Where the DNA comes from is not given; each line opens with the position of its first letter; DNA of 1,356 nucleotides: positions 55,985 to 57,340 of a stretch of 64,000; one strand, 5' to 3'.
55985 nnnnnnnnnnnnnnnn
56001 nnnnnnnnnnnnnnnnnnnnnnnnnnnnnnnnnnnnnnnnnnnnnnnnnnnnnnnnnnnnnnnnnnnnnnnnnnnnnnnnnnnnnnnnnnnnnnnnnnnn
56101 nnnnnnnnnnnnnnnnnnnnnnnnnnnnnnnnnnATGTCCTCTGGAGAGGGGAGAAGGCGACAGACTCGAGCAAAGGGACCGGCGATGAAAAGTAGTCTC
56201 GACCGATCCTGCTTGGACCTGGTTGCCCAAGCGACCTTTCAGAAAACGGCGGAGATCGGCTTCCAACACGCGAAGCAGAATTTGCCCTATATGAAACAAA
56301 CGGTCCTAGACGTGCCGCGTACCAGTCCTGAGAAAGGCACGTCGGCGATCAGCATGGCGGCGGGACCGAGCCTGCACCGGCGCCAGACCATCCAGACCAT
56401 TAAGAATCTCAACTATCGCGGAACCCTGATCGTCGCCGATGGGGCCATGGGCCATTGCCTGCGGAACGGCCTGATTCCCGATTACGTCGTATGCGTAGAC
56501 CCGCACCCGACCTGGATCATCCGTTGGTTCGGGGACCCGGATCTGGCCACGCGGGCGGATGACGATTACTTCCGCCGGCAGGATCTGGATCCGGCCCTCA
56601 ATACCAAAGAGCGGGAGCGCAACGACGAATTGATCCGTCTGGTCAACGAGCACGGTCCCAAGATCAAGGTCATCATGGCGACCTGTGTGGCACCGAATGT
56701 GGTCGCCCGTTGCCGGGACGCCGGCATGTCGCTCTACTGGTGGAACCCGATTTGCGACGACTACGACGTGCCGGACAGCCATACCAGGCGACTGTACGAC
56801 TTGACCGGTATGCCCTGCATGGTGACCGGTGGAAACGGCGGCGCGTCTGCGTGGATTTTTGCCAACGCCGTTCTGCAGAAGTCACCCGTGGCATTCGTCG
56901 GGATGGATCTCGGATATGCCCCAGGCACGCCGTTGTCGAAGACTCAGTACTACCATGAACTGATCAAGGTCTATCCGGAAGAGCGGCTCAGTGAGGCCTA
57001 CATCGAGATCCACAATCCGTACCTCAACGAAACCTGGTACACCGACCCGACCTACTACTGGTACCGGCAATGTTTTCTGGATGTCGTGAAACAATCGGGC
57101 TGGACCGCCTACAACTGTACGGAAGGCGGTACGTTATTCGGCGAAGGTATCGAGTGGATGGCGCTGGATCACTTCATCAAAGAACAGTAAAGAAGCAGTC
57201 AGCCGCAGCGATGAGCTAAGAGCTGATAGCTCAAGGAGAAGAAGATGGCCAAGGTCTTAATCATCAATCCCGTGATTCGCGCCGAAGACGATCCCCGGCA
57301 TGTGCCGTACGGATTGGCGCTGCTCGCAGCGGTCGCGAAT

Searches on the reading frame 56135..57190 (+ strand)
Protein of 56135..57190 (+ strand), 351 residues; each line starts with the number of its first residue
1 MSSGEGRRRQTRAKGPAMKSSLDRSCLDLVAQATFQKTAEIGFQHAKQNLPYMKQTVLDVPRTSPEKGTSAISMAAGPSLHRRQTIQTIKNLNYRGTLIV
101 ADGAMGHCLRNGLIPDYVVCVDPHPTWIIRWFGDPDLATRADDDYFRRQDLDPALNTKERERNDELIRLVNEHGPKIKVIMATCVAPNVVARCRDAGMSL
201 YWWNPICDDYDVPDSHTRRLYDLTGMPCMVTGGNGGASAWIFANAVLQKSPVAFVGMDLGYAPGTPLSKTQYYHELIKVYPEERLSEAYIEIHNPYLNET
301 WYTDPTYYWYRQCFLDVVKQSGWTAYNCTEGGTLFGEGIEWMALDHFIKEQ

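Call 6: search_protein_families(library=pfam, proteins=[window:56135-57190:+], max_evalue=0.01)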
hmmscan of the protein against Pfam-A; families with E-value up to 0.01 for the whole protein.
window:56135-57190:+ (351 aa): 1 family
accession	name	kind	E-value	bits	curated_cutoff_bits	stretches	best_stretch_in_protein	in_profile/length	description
PF01973.23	MptE-like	-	1.8e-14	54.3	34.6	1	47-124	4-79/171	6-hydroxymethylpterin diphosphokinase MptE-like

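Call 7: search_protein_families(library=ncbifam, proteins=[window:56135-57190:+], max_evalue=0.01)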
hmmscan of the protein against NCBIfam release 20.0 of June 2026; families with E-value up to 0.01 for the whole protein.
window:56135-57190:+ (351 aa): 1 family
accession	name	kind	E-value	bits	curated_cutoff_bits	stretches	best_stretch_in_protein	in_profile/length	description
NF050051.1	FlagModPseD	domain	1.4e-09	37.1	670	1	41-122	198-279/640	flagellin modification protein PseD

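Call 33: search_solved_structures(query=A3, max_evalue=10, show_alignments=2)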
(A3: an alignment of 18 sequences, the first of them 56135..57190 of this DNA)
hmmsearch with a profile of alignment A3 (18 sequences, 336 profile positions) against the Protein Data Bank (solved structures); distinct sequences matched with E-value up to 10: 5.
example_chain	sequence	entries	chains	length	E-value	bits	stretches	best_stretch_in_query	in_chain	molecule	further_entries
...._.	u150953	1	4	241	8e-08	34.8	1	41-102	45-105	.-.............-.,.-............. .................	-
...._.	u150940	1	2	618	6.1e-07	31.9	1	41-102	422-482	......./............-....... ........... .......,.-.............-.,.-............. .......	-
5mu5_A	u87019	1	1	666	0.018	17.2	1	43-101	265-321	Uncharacterized protein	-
7nay_A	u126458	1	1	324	1.1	11.3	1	42-82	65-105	L-lactate dehydrogenase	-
8tp9_D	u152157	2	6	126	1.1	11.3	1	60-99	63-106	Heavy chain of Fab 2-2-1G06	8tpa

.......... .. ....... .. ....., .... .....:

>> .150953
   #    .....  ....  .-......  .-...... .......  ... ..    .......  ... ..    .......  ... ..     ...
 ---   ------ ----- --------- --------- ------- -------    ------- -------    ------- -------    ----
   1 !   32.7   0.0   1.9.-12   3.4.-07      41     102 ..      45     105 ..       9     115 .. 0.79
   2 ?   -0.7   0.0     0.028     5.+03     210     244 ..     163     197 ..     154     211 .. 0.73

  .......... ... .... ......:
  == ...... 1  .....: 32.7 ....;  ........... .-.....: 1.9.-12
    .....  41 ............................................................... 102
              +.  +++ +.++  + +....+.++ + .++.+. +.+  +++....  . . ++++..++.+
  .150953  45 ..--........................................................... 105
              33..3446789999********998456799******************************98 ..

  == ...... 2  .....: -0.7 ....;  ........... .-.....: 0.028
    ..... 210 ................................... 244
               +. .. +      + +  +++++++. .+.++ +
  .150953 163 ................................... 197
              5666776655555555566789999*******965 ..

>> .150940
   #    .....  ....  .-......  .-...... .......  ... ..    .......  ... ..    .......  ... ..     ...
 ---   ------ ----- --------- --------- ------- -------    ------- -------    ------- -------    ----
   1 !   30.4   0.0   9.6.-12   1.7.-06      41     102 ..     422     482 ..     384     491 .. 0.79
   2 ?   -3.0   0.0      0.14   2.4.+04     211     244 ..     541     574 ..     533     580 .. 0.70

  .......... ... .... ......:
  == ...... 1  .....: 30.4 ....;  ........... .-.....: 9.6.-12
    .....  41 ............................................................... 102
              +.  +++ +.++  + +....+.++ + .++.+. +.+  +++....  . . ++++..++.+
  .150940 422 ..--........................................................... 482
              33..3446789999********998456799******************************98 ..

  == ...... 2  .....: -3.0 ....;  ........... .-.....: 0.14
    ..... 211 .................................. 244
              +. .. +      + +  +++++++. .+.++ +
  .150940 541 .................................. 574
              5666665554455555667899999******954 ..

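Call 57: search_protein_families(library=padloc, proteins=[window:56135-57190:+], max_evalue=0.01)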
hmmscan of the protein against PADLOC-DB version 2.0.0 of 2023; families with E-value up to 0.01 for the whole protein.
window:56135-57190:+ (351 aa): 0 families
